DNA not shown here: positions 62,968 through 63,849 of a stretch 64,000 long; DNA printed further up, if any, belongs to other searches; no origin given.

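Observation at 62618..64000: Split ComD/ComE-like TPP decarboxylase immediately upstream of a LeuC-like dehydratase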

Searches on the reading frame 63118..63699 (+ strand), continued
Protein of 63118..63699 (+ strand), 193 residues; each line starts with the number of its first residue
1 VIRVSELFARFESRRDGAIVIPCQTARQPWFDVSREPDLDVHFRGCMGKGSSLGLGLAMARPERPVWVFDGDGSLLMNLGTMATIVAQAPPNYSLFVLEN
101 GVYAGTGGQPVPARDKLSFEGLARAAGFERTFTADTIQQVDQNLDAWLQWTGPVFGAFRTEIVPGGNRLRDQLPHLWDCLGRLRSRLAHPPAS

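Call 59: search_solved_structures(query=L001:17216-17944:+, max_evalue=0.001, show_alignments=3)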
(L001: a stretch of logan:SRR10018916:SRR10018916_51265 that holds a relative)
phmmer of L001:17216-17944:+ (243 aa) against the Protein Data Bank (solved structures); distinct sequences matched with E-value up to 0.001: 9.
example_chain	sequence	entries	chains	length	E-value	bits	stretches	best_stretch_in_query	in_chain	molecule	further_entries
2qmo_A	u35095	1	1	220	1.5e-10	44.4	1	4-146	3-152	Dethiobiotin synthetase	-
3mle_A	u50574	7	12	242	1.8e-10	44.2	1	4-146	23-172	Dethiobiotin synthetase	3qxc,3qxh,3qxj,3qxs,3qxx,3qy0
1a82_A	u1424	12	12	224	4.6e-06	29.8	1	5-177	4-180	DETHIOBIOTIN SYNTHETASE | PROTEIN (DETHIOBIOTIN SYNTHETASE) | DETHIOBIOTIN SYNTHASE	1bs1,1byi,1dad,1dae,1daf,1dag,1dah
1dts_A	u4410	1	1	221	5.2e-06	29.6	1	2-141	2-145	DETHIOBIOTIN SYNTHETASE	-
3of5_A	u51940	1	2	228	8.8e-05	25.6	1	5-146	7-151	Dethiobiotin synthetase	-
3fgn_A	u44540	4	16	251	9.3e-05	25.5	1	4-180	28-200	Dethiobiotin synthetase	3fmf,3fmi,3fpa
4wop_A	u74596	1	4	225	9.6e-05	25.4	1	4-180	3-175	ATP-dependent dethiobiotin synthetase BioD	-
6nka_A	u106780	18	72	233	0.00011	25.3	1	4-180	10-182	ATP-dependent dethiobiotin synthetase BioD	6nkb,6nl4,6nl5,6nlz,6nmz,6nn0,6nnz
6cve_A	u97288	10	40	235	0.00011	25.2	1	4-180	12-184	ATP-dependent dethiobiotin synthetase BioD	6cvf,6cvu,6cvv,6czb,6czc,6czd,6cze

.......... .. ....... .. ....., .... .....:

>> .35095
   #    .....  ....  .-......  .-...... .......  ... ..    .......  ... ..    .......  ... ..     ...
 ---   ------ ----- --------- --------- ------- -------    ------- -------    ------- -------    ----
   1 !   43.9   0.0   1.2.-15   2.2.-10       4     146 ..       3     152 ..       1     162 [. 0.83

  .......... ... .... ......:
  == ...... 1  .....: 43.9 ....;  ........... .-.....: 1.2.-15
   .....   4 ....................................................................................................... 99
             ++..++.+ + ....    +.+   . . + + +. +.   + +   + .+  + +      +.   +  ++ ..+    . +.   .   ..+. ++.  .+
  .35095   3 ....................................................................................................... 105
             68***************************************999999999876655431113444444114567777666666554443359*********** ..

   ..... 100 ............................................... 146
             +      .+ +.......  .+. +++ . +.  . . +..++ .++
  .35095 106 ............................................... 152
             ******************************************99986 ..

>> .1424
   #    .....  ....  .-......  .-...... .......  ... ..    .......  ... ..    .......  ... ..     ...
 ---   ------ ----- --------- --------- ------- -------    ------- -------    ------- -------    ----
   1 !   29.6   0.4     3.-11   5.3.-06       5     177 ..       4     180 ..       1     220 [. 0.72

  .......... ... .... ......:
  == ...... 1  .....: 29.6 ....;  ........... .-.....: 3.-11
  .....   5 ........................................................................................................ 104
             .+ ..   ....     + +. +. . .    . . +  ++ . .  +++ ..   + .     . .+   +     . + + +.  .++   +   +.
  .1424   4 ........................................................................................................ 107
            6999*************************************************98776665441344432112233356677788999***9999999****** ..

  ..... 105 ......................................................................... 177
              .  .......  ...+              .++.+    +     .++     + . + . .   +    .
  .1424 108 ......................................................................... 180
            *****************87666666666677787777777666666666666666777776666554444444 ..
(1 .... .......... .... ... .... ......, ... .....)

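Call 66: find_encoding_contigs(protein=P0207, flank=10000, max_places=2)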
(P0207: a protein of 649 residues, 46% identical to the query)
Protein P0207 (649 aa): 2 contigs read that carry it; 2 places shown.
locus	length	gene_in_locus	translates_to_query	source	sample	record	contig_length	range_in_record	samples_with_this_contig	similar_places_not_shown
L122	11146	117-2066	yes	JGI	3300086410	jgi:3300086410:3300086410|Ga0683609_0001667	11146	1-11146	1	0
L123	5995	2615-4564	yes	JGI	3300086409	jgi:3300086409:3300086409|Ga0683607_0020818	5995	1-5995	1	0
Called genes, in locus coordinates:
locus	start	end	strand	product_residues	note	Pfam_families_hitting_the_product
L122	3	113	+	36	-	?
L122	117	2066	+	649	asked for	PF00682:HMGL-like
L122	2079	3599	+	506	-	PF00206:Lyase_1, PF10397:ADSL_C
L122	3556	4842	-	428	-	PF00202:Aminotran_3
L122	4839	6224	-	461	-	PF00206:Lyase_1, PF10397:ADSL_C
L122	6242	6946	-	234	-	PF01656:CbiA (faint), PF13500:AAA_26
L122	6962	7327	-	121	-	PF00903:Glyoxalase, PF13468:Glyoxalase_3 (faint), PF13669:Glyoxalase_4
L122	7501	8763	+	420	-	PF00171:Aldedh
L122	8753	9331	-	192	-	PF02775:TPP_enzyme_C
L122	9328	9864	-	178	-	PF02776:TPP_enzyme_N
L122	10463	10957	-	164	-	PF00248:Aldo_ket_red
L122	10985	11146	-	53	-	?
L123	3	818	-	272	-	?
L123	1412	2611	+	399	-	PF02812:ELFV_dehydrog_N, PF00208:ELFV_dehydrog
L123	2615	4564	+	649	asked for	PF00682:HMGL-like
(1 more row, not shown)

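Call 72: search_protein_families(library=ncbifam, proteins=[L120:13678-14811:-, L120:14811-16130:-, L122:2079-3596:+, L122:4842-6224:-, L122:7501-8760:+, L112:13682-14338:-, L112:13258-13689:+], max_evalue=0.01)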
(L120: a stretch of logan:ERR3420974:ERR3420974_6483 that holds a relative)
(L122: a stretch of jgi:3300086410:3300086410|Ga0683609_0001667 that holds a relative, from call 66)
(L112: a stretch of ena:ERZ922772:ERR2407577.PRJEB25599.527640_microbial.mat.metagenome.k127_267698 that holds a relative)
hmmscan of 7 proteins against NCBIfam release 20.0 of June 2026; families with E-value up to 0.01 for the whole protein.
L120:13678-14811:- (378 aa): 7 families
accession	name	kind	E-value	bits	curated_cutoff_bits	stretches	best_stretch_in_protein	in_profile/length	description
NF041398.1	GluDhGdhB_Halo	equivalog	3.4e-39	134.9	620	1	19-372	51-395/410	glutamate dehydrogenase GdhB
NF040817.1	GdhA_Arch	equivalog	1.6e-31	109.9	750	1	20-369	55-400/419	glutamate dehydrogenase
NF006929.0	PRK09414.1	equivalog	2.4e-15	56.4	536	2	183-347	233-400/445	NADP-specific glutamate dehydrogenase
NF035922.1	Trp_DH_ScyB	equivalog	2.3e-11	43.3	600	1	252-321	217-288/346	tryptophan dehydrogenase ScyB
NF010633.0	PRK14030.1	subfamily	9.6e-10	38.1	743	1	31-332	85-391/445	glutamate dehydrogenase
NF004912.0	PRK06270.1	equivalog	3.6e-06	26.6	373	1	183-305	4-135/343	homoserine dehydrogenase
NF010634.0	PRK14031.1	equivalog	4.7e-05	22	822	1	22-326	76-378/444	NADP-specific glutamate dehydrogenase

L120:14811-16130:- (440 aa): 0 families

L122:2079-3596:+ (506 aa): 20 families
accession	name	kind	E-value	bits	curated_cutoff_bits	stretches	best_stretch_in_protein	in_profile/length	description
NF006500.1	PRK08937.2-4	subfamily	1.1e-183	611.1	626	1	11-459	1-447/448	adenylosuccinate lyase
NF052536.2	CoM_syn_XcbD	exception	3.8e-128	428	600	1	12-455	2-443/443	3-sulfopropionylcysteine synthase XcbD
NF006554.0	PRK09053.1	equivalog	2e-95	320.3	595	1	23-459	12-449/453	3-carboxy-cis,cis-muconate cycloisomerase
TIGR00928.1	purB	equivalog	2.2e-84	283.8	326.2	1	24-455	5-436/436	adenylosuccinate lyase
TIGR02426.1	protocat_pcaB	equivalog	3e-77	259.8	355.75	1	27-355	9-334/338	3-carboxy-cis,cis-muconate cycloisomerase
NF052556.1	NtrsucLyaStm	equivalog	8.2e-67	226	650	1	32-455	30-464/466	nitrosuccinate lyase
NF004631.0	PRK05975.1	equivalog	6.8e-52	176.6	371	1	29-356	20-342/352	3-carboxy-cis,cis-muconate cycloisomerase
TIGR00838.1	argH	equivalog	7.3e-21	74.7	279.5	1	106-418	96-415/455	argininosuccinate lyase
NF006764.0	PRK09285.1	equivalog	1e-20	73.6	446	1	105-454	111-455/456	adenylosuccinate lyase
NF002563.0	PRK02186.1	subfamily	1.1e-14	53.7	625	1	100-373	500-770/890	argininosuccinate lyase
NF008964.0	PRK12308.1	equivalog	2.5e-12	46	657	1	108-388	100-376/624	argininosuccinate lyase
NF008909.0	PRK12273.1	subfamily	9.8e-12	44.5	510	1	116-304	142-337/474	aspartate ammonia-lyase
NF005218.0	PRK06705.1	equivalog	6.4e-11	41.7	883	1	111-306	110-303/502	argininosuccinate lyase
TIGR00979.1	fumC_II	equivalog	1.2e-09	37.5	664.75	1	138-306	159-334/458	class II fumarate hydratase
NF052535.1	CoM_syn_XcbC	exception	1.8e-08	33.6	575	1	103-409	97-399/495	2-phosphosulfolactate phosphatase XcbC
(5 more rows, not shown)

L122:4842-6224:- (461 aa): 18 families
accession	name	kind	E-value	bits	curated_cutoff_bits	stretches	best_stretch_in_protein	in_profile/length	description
NF006500.1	PRK08937.2-4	subfamily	1.9e-138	462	626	1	6-448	3-446/448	adenylosuccinate lyase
NF052536.2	CoM_syn_XcbD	exception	1.1e-128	429.7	600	1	4-445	1-443/443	3-sulfopropionylcysteine synthase XcbD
NF006554.0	PRK09053.1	equivalog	2.4e-116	389.2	595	1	10-450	6-450/453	3-carboxy-cis,cis-muconate cycloisomerase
TIGR00928.1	purB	equivalog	3.1e-94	316.2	326.2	1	17-444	5-435/436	adenylosuccinate lyase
TIGR02426.1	protocat_pcaB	equivalog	1.3e-88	297.2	355.75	1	22-351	11-338/338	3-carboxy-cis,cis-muconate cycloisomerase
NF052556.1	NtrsucLyaStm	equivalog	6.6e-88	295.6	650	1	7-446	12-465/466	nitrosuccinate lyase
NF004631.0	PRK05975.1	equivalog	8.2e-60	202.6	371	1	7-349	5-343/352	3-carboxy-cis,cis-muconate cycloisomerase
NF006764.0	PRK09285.1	equivalog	7.5e-24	83.9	446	1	60-444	76-455/456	adenylosuccinate lyase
TIGR00838.1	argH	equivalog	5.2e-19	68.6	279.5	1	91-313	88-309/455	argininosuccinate lyase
NF008964.0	PRK12308.1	equivalog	6.9e-13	47.8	657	1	90-310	90-308/624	argininosuccinate lyase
NF008909.0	PRK12273.1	subfamily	2.9e-12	46.2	510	1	108-297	142-338/474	aspartate ammonia-lyase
TIGR00979.1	fumC_II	equivalog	1.6e-10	40.3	664.75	1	130-304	159-340/458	class II fumarate hydratase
NF002563.0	PRK02186.1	subfamily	9.6e-10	37.3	625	1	93-396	501-802/890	argininosuccinate lyase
NF052535.1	CoM_syn_XcbC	exception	8.4e-08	31.4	575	1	29-445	33-441/495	2-phosphosulfolactate phosphatase XcbC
NF009089.0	PRK12425.1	equivalog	7.8e-07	28.3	840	1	132-312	162-350/464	class II fumarate hydratase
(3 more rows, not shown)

L122:7501-8760:+ (420 aa): 19 families
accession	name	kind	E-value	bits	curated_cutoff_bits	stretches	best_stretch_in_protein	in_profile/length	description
NF001221.0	PRK00197.1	equivalog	2.2e-153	510.9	289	1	6-419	5-417/418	glutamate-5-semialdehyde dehydrogenase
TIGR00407.1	proA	equivalog_domain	1.6e-121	405.9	317.45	1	15-409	1-398/398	glutamate-5-semialdehyde dehydrogenase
TIGR01092.1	P5CS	equivalog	1.3e-93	314.5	796.75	1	13-417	293-693/715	delta l-pyrroline-5-carboxylate synthetase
TIGR02518.1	EutH_ACDH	equivalog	5e-10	38.8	620.1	1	113-267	100-255/488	acetaldehyde dehydrogenase (acetylating)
NF010378.0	PRK13805.1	equivalog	5.1e-10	37.8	951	1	116-279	109-273/872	bifunctional acetaldehyde-CoA/alcohol dehydrogenase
NF052305.1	DioxValDhHalo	equivalog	1.7e-09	37.1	750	1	10-289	47-314/483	2,5-dioxovalerate dehydrogenase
NF042993.1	AlphKGSA_gudD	equivalog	2.1e-08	33.4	770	1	8-288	44-312/481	alpha-ketoglutaric semialdehyde dehydrogenase GucD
NF047625.1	AcylSulfactDhSauS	equivalog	1.2e-07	30.9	600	1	114-279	99-264/464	acylating sulfoacetaldehyde dehydrogenase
TIGR03216.1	OH_muco_semi_DH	equivalog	3.2e-07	29.3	693.25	1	6-296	36-320/481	2-hydroxymuconic semialdehyde dehydrogenase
NF009725.0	PRK13252.1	equivalog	5.4e-07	28.4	593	1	6-291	44-316/488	betaine-aldehyde dehydrogenase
NF040648.1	lactal_redase_Meth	equivalog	7.3e-07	28.5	650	1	114-282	126-297/463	lactaldehyde dehydrogenase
NF050084.1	pip_6_carb_DH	equivalog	2.4e-05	23.4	730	1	117-285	117-289/475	L-piperidine-6-carboxylate dehydrogenase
NF006916.0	PRK09407.1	equivalog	5.4e-05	22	521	1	6-286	56-324/526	succinic semialdehyde dehydrogenase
NF002852.0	PRK03137.1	subfamily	6.7e-05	21.8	648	1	113-198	167-250/514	L-glutamate gamma-semialdehyde dehydrogenase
NF007497.0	PRK10090.1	equivalog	0.00034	19.5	500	1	116-288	141-314/480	aldehyde dehydrogenase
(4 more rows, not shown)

L112:13682-14338:- (219 aa): 3 families
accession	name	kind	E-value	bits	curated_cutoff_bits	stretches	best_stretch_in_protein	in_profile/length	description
NF050075.1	SMU1112c_YaeR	equivalog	1.2e-08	35.2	140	1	3-122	2-124/125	SMU1112c/YaeR family gloxylase I-like metalloprotein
NF008551.0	PRK11478.1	equivalog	9.6e-06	26.1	148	1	67-123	72-128/129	VOC family protein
TIGR00068.2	glyox_I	equivalog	0.0051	16.7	120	1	67-124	84-140/143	lactoylglutathione lyase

L112:13258-13689:+ (144 aa): 1 family
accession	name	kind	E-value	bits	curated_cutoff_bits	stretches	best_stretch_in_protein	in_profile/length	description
TIGR02118.1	TIGR02118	subfamily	4.6e-17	62.5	30.5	1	39-136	1-97/103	EthD family reductase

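Call 81: find_encoding_contigs(protein=P0113, flank=8000, max_places=3)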
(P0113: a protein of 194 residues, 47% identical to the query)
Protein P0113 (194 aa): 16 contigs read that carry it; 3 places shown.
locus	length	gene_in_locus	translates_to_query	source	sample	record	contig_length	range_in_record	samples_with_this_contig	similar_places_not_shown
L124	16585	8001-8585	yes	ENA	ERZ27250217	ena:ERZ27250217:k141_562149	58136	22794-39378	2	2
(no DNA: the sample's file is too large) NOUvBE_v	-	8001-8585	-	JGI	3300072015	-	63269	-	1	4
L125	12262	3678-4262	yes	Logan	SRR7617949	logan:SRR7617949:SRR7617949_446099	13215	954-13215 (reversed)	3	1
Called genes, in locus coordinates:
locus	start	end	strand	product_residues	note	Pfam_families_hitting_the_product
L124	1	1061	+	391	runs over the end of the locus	PF00266:Aminotran_5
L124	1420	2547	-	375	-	PF01168:Ala_racemase_N, PF14031:D-ser_dehydrat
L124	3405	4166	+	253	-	-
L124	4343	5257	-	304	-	PF00149:Metallophos (weak)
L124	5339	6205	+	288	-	PF01694:Rhomboid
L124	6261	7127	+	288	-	PF09754:PAC2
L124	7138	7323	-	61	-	-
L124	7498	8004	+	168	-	PF02776:TPP_enzyme_N (weak)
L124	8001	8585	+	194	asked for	PF02775:TPP_enzyme_C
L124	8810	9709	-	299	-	PF00892:EamA, PF03151:TPT (weak)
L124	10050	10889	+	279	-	PF13292:DXP_synthase_N (faint), PF00456:Transketolase_N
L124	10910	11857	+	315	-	PF02779:Transket_pyr, PF02780:Transketolase_C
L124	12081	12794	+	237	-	PF01693:Cauli_VI, PF00075:RNase_H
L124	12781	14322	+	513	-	PF04055:Radical_SAM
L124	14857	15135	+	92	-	PF12844:HTH_19 (weak), PF01381:HTH_3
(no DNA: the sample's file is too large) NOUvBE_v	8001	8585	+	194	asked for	PF02775:TPP_enzyme_C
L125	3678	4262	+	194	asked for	PF02775:TPP_enzyme_C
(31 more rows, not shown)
